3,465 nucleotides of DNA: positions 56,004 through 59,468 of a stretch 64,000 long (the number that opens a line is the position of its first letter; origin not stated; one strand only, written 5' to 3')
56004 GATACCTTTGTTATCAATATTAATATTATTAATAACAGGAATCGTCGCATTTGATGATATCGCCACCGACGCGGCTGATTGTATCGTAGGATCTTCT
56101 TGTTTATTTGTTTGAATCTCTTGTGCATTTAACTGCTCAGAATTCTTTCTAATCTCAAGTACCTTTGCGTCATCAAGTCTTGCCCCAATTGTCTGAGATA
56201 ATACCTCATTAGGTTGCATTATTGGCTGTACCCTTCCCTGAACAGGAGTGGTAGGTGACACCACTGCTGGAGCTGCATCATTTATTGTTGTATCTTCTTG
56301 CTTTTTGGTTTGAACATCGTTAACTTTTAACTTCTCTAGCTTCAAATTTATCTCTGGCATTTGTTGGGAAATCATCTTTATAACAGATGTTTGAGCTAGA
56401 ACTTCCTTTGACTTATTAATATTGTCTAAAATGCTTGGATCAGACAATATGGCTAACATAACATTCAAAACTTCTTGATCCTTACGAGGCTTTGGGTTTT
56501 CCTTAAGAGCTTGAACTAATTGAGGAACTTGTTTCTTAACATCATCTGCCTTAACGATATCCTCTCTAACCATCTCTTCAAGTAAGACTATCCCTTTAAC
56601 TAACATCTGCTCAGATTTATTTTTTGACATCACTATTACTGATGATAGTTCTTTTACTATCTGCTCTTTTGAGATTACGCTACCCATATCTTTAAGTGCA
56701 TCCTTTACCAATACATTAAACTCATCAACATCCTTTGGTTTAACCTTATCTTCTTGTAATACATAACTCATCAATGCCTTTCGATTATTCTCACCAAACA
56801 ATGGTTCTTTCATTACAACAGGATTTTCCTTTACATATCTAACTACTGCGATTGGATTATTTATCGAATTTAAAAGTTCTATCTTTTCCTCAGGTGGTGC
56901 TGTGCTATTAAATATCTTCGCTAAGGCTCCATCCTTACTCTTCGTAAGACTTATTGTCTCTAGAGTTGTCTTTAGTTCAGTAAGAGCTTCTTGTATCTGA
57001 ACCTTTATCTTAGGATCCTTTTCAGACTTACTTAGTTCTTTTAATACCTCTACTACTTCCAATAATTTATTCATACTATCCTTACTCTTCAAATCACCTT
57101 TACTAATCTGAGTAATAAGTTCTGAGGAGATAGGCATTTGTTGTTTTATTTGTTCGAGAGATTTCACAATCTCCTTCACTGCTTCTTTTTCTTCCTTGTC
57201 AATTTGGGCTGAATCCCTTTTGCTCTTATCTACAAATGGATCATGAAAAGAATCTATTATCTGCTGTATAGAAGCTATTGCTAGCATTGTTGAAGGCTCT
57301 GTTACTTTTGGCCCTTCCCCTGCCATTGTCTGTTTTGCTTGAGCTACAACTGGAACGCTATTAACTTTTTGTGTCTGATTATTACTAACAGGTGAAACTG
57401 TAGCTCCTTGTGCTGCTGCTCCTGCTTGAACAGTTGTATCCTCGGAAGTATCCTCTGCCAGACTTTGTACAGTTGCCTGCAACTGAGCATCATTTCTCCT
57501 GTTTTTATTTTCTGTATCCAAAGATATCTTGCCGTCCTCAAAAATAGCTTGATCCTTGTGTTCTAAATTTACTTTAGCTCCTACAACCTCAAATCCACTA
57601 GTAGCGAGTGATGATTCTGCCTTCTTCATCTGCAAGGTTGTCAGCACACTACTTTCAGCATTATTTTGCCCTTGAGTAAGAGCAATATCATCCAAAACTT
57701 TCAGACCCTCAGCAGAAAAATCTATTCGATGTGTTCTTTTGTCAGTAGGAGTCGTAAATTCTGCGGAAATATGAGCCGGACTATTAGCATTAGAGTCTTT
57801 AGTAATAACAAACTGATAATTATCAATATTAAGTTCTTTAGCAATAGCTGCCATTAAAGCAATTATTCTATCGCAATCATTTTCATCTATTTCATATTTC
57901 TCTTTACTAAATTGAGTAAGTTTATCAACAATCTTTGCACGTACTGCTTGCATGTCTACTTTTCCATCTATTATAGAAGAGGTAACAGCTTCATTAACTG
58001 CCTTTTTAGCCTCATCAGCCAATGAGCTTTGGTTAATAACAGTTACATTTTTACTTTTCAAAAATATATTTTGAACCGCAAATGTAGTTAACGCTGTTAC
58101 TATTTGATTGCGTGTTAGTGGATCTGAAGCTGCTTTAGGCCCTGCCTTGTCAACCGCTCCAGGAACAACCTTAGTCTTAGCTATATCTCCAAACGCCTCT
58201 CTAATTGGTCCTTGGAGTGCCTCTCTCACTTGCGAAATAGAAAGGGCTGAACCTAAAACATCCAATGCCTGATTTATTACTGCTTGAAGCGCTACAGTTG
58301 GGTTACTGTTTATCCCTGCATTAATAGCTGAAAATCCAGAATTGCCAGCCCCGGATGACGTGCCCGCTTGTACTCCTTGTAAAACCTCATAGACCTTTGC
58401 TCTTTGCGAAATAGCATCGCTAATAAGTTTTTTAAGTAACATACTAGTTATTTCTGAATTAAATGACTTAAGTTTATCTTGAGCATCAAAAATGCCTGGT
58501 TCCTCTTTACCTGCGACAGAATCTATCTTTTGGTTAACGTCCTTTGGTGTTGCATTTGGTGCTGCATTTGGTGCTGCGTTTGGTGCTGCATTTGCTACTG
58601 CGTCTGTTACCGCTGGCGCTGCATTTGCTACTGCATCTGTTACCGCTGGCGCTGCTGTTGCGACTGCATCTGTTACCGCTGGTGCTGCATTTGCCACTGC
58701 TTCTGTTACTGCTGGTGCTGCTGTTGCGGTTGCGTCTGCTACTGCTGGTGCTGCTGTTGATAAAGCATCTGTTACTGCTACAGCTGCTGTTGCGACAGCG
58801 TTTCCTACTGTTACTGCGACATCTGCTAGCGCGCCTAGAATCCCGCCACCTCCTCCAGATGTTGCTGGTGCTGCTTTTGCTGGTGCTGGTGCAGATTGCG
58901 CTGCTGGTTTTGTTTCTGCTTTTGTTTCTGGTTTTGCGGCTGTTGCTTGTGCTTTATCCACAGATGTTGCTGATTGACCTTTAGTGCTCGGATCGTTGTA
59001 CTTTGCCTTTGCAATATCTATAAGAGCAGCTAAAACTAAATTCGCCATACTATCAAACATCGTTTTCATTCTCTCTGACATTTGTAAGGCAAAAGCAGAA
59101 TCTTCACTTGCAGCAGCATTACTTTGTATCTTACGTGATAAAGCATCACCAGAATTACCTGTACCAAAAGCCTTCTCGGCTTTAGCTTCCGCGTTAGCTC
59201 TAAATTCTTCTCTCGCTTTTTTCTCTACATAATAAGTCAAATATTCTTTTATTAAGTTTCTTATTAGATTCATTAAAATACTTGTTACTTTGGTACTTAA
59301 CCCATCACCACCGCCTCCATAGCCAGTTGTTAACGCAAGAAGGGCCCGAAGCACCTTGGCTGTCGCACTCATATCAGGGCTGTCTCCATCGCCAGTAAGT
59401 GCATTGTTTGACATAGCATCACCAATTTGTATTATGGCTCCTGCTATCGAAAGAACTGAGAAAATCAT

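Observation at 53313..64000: Giant (>3,560 aa) membrane-associated protein with an active plus a degenerate transglutaminase-like domain, heading a three-gene operon of unknowns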

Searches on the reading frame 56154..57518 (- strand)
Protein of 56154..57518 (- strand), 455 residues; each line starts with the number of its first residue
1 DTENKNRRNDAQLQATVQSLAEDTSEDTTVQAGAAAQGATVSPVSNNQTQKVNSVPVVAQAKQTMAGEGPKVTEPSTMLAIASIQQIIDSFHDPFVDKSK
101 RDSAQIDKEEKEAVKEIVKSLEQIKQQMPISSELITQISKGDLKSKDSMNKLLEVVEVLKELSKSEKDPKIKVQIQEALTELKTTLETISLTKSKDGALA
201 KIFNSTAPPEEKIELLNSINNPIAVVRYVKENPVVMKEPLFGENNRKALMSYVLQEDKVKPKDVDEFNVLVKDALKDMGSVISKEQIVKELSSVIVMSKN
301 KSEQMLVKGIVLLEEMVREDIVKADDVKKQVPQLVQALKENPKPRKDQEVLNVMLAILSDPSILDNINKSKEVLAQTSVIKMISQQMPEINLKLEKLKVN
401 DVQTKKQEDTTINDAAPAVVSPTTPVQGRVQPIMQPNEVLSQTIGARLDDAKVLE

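Call 69: search_solved_structures(query=A3, max_evalue=5)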
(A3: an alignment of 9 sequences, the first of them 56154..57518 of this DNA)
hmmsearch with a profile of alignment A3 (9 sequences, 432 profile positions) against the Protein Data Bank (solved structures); distinct sequences matched with E-value up to 5: 2.
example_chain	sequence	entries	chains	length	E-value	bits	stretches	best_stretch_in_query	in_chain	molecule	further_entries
9exz_A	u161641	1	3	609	0.24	14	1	118-190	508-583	DE NOVO PROTEIN P600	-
8fbk_A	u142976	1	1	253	1.7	11.2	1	254-418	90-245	KWOCA_65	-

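Call 86: search_protein_families(library=pfam, alignment_id=A3, max_evalue=1)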
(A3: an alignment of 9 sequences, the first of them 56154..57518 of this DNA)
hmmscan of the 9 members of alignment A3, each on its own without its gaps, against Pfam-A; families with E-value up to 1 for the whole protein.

A. member 1, window:56154-57518:- (455 aa): 3 families
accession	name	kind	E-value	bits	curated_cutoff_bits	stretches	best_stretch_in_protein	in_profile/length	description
PF10303.14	DUF2408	-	0.019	16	25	1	105-193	34-124/130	Protein of unknown function (DUF2408)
PF05777.17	Acp26Ab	-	0.16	13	25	0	346-387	34-75/90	Drosophila accessory gland-specific peptide 26Ab (Acp26Ab)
PF18100.6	PDE4_UCR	-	0.28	12.3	26.9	1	225-318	10-104/119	Phosphodiesterase 4 upstream conserved regions (UCR)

B. families by the number of members that match (of 9 scanned): 25 families
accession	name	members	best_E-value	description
PF07439.16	DUF1515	2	0.083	Protein of unknown function (DUF1515)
PF20380.3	DUF6675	1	0.0084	Family of unknown function (DUF6675)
PF07739.18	TipAS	1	0.014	TipAS antibiotic-recognition domain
PF21938.1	CAP_N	1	0.014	CAP, N-terminal domain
PF10303.14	DUF2408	1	0.019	Protein of unknown function (DUF2408)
PF25827.1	TVHS-like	1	0.023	Tepsin VHS/ENTH-like domain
PF08702.15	Fib_alpha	1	0.024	Fibrinogen alpha/beta chain family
PF05960.17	DUF885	1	0.029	Bacterial protein of unknown function (DUF885)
PF12531.13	DUF3731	1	0.073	DNA-K related protein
PF25587.1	Rv2743c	1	0.086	Rv2743c family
PF03671.20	Ufm1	1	0.11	Ubiquitin fold modifier 1 protein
PF05777.17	Acp26Ab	1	0.16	Drosophila accessory gland-specific peptide 26Ab (Acp26Ab)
PF02413.22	Caudo_TAP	1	0.17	Caudovirales tail fibre assembly protein, lambda gpK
PF25566.1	RIMB1_N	1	0.19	RIMB1-like, N-terminal domain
PF15586.11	Imm8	1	0.2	Immunity protein 8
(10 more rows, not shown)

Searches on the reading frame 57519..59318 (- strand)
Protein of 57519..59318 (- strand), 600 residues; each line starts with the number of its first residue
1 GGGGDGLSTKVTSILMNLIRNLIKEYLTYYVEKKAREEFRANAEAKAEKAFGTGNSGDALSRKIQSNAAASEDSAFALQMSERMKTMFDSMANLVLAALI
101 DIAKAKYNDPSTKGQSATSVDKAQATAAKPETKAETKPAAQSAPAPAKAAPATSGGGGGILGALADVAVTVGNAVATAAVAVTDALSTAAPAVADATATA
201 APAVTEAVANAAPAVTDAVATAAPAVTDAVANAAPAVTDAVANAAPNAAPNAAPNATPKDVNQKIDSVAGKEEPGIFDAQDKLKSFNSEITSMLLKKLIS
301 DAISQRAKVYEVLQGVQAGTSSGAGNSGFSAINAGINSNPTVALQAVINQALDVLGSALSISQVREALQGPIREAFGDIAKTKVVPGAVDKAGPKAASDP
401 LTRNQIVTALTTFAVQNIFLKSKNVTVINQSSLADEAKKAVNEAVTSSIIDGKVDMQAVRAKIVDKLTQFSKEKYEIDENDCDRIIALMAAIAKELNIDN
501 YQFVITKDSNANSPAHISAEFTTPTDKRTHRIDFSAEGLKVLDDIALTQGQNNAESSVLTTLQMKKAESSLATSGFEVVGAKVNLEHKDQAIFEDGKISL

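Call 99: search_solved_structures(query=window:57519-59318:-, max_evalue=1)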
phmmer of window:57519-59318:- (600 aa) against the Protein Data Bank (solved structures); distinct sequences matched with E-value up to 1: 0.
